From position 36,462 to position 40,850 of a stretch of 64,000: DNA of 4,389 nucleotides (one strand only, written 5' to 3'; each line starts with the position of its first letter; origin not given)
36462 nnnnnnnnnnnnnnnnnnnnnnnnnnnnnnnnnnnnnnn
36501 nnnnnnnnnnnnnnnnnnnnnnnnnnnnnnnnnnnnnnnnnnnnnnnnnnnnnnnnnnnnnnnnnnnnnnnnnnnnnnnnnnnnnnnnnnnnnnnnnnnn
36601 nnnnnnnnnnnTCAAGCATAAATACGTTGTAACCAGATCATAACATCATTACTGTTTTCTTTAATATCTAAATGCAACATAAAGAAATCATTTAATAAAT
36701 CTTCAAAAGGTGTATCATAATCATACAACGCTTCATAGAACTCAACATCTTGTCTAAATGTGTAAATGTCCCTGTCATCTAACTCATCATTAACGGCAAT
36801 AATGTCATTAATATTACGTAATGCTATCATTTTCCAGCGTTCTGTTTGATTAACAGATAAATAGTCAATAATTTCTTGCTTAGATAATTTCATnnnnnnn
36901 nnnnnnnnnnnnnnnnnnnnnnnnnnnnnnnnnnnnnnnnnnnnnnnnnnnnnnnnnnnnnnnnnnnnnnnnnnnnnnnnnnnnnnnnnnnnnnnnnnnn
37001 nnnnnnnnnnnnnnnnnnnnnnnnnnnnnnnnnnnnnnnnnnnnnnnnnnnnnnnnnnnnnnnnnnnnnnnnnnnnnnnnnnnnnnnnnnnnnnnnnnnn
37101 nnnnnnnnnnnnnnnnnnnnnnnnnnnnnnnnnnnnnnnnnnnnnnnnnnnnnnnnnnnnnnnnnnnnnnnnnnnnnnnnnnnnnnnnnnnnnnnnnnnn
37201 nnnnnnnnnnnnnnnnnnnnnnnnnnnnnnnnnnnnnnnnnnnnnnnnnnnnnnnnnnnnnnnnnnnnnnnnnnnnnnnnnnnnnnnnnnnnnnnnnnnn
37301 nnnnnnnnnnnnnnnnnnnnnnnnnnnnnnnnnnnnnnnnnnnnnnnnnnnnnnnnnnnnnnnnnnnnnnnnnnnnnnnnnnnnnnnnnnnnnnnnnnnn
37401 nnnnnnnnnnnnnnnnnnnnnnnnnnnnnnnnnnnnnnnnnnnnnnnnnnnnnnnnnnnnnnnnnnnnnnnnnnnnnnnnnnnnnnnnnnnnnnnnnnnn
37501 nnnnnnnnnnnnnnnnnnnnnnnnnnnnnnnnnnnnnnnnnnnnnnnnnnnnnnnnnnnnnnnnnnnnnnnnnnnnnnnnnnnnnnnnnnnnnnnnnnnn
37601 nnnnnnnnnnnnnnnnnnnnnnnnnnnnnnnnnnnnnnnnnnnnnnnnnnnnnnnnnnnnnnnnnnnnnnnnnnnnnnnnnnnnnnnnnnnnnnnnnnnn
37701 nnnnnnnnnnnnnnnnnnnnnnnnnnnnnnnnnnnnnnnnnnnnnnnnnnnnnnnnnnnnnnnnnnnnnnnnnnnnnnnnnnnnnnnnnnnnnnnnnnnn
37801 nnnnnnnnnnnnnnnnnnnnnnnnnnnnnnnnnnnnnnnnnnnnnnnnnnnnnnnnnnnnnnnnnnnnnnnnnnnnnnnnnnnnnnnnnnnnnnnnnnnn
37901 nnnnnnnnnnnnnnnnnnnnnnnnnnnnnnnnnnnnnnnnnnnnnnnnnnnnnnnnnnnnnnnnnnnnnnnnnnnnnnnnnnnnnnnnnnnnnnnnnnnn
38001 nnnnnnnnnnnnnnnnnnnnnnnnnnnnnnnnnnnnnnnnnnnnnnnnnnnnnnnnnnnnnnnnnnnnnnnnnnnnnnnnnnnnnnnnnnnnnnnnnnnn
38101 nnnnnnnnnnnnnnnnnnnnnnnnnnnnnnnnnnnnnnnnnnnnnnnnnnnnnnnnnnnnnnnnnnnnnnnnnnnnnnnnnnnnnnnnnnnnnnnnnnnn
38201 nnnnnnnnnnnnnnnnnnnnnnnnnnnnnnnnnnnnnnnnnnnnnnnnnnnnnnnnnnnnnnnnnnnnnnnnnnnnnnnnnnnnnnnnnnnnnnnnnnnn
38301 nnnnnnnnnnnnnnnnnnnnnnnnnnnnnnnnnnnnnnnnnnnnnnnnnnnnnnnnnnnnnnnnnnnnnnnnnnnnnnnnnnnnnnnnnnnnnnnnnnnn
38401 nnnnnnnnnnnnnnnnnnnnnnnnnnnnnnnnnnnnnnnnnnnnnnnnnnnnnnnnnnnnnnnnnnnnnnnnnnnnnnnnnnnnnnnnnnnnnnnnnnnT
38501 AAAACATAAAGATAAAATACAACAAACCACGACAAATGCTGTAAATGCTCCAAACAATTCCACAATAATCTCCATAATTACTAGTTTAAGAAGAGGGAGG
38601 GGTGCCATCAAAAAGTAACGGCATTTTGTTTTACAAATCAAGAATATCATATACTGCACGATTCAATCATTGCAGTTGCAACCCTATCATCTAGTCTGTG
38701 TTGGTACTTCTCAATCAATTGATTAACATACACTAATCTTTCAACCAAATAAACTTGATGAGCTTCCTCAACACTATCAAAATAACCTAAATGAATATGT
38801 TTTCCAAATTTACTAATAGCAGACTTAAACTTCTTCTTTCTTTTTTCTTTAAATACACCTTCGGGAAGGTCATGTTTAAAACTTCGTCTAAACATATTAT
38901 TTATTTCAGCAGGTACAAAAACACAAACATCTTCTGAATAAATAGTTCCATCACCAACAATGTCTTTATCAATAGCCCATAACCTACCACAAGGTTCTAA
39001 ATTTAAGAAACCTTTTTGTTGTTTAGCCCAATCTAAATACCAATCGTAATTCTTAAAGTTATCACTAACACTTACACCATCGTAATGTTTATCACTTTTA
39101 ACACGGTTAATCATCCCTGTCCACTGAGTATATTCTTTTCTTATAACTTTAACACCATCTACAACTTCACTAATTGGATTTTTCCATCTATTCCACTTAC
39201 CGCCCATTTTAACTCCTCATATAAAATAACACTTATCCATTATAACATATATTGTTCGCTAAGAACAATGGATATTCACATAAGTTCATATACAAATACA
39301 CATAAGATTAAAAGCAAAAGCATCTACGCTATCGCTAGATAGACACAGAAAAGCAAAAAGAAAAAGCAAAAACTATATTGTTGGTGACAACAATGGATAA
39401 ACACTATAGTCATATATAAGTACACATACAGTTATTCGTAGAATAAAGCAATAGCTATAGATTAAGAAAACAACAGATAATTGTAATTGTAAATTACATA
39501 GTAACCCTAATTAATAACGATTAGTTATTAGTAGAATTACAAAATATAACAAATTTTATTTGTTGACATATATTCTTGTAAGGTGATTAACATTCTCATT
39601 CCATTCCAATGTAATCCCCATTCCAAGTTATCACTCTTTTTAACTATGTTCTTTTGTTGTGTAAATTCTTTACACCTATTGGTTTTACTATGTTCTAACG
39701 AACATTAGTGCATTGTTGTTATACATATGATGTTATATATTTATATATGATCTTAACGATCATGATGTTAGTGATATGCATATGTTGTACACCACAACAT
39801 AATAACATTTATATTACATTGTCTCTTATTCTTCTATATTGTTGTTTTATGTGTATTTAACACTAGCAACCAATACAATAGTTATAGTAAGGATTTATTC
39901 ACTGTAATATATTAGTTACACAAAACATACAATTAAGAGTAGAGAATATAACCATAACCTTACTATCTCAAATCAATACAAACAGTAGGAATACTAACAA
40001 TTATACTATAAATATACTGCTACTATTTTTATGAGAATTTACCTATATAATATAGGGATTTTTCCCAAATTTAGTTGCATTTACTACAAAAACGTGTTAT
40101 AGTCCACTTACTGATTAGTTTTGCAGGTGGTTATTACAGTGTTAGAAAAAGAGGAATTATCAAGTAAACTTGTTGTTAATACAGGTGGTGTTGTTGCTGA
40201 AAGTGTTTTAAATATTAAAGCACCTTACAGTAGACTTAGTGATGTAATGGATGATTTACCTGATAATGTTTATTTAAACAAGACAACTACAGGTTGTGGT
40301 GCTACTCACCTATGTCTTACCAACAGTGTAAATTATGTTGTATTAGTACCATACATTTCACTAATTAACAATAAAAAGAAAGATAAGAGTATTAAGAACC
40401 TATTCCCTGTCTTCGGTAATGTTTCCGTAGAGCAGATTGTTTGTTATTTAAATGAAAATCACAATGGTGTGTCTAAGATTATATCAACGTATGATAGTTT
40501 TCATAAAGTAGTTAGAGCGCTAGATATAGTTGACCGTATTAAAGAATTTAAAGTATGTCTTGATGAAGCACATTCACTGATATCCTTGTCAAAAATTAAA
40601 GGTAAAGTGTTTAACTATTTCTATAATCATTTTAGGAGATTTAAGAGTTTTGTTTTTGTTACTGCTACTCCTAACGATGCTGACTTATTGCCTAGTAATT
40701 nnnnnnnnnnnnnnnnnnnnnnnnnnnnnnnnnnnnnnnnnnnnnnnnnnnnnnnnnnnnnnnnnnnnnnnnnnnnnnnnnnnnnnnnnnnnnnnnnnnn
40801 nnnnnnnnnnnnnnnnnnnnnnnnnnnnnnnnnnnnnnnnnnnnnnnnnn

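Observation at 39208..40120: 900-bp non-coding divergent region with paired operator-like palindromes, CATTCCA repeats and AT-rich reiterated motifs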

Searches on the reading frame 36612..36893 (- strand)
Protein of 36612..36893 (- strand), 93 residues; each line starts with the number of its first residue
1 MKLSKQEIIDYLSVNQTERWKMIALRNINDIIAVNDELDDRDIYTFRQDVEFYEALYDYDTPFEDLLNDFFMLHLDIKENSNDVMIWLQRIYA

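Call 16: search_protein_families(library=phrogs, proteins=[window:36612-36893:-], max_evalue=0.001)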
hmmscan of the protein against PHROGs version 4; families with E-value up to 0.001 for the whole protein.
window:36612-36893:- (93 aa): 1 family
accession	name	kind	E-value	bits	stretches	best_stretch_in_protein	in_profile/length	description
phrog_14947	-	unknown function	1.8e-19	71.3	1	1-92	3-89/91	-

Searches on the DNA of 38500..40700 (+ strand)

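Call 3: search_dna_similar(query=window:39208-40120:+, collection=phages, mode=near, max_rows=30)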
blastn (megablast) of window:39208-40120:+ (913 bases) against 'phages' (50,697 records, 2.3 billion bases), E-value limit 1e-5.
Records with a match: 1; places in all: 1; records where one place covers at least 80% of the query: 0.
Best place of each record, by identity: 80-90% 1.
By first word of the organism name: Acinetobacter 1.
By host as written in the record: Acinetobacter baumannii AC54 1.
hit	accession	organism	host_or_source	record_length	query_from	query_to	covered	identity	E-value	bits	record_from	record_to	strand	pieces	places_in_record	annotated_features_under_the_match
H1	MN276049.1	Acinetobacter phage BS46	Acinetobacter baumannii AC54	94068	34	734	77%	88.1%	0e+0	845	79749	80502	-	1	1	none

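Call 5: get_annotated_region(hit=H1, flank=6000)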
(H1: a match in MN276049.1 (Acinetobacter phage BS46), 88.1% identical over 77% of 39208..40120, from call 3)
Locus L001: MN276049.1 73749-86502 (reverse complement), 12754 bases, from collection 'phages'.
description: Acinetobacter phage BS46, complete genome.
organism: Acinetobacter phage BS46 (NCBI taxid 2606591)
taxonomy: Viruses; Duplodnaviria; Heunggongvirae; Uroviricota; Caudoviricetes
host: Acinetobacter baumannii AC54; source: sewage; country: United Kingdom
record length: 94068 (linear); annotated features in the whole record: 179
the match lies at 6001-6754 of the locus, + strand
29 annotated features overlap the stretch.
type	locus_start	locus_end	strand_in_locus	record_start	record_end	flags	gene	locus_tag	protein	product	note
CDS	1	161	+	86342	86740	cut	-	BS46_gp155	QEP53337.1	hypothetical protein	orf155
CDS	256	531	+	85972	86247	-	-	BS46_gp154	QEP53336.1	hypothetical protein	orf154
CDS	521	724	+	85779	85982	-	-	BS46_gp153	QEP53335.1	hypothetical protein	orf153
CDS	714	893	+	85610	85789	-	-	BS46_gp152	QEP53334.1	hypothetical protein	orf152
CDS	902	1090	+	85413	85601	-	-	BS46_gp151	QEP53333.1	hypothetical protein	orf151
CDS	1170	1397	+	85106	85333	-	-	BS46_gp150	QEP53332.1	hypothetical protein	orf150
CDS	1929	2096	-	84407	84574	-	-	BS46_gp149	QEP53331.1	hypothetical protein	orf149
CDS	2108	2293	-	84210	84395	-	-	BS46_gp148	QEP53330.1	hypothetical protein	orf148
CDS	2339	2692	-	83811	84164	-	-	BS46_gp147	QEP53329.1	hypothetical protein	orf147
CDS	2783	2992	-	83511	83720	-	-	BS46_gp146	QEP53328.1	hypothetical protein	orf146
CDS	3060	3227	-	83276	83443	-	-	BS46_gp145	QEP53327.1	putative transcription initiation factor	orf145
CDS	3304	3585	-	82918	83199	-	-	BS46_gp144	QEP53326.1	hypothetical protein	orf144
CDS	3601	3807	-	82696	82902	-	-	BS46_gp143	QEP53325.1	hypothetical protein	orf143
CDS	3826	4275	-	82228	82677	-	-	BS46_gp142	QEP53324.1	hypothetical protein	orf142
CDS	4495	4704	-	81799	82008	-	-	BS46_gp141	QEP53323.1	hypothetical protein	orf141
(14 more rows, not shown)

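Call 6: search_dna_similar(query=window:39208-40120:+, collection=phages, mode=distant, max_rows=30)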
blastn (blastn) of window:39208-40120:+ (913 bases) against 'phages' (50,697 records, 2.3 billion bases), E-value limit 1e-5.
Records with a match: 1; places in all: 1; records where one place covers at least 80% of the query: 0.
Best place of each record, by identity: 80-90% 1.
By first word of the organism name: Acinetobacter 1.
By host as written in the record: Acinetobacter baumannii AC54 1.
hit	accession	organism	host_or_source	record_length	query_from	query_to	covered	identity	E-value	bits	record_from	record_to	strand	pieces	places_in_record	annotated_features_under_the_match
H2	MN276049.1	Acinetobacter phage BS46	Acinetobacter baumannii AC54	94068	37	734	76%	87.8%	0e+0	957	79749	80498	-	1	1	none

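Call 8: search_rna_families(source=window, start=38500, end=40700, threshold=evalue, max_evalue=1)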
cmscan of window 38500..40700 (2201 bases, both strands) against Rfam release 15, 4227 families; matches with E-value up to 1: 1.
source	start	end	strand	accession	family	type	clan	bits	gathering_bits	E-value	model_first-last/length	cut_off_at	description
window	40363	40434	-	RF00557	L10_leader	Cis-reg; leader;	-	24.4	44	0.27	1-138/138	no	Ribosomal protein L10 leader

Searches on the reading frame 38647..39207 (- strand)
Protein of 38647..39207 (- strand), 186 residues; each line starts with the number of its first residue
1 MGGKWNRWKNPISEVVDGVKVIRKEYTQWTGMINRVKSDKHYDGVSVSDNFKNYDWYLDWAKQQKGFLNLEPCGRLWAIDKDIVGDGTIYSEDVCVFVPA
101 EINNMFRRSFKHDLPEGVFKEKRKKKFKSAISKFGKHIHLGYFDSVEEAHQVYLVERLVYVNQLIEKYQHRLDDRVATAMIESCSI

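Call 14: search_protein_families(library=pfam, proteins=[window:38647-39207:-], max_evalue=0.01)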
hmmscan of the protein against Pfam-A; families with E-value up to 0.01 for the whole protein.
window:38647-39207:- (186 aa): 1 family
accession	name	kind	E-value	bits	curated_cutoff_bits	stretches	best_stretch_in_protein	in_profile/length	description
PF04317.18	DUF463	-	0.0044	16.4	25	1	23-163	147-271/443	YcjX-like family, DUF463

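Call 16: search_protein_families(library=phrogs, proteins=[window:38647-39207:-], max_evalue=0.001)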
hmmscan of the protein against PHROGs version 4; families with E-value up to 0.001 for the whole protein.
window:38647-39207:- (186 aa): 9 families
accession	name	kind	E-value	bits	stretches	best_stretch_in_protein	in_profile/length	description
phrog_953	-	DNA, RNA and nucleotide metabolism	1.2e-42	147.8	1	10-182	209-383/420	HNH endonuclease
phrog_374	-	DNA, RNA and nucleotide metabolism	9.9e-22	78.5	1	23-180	270-428/617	HNH endonuclease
phrog_30929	-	unknown function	2.6e-12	47.4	1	19-168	43-187/413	-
phrog_2081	-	DNA, RNA and nucleotide metabolism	9.2e-11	42.5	1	20-135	100-222/433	HNH endonuclease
phrog_99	-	DNA, RNA and nucleotide metabolism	1e-07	33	1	116-158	216-257/383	HNH endonuclease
phrog_24751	-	DNA, RNA and nucleotide metabolism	1.6e-05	26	1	119-160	15-56/65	HNH endonuclease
phrog_899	-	unknown function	5.2e-05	24.3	1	54-169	58-120/221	-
phrog_13470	-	DNA, RNA and nucleotide metabolism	0.00036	21.7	1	108-151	90-133/152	HNH endonuclease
phrog_3593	-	DNA, RNA and nucleotide metabolism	0.00061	20.5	0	116-153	152-189/210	HNH endonuclease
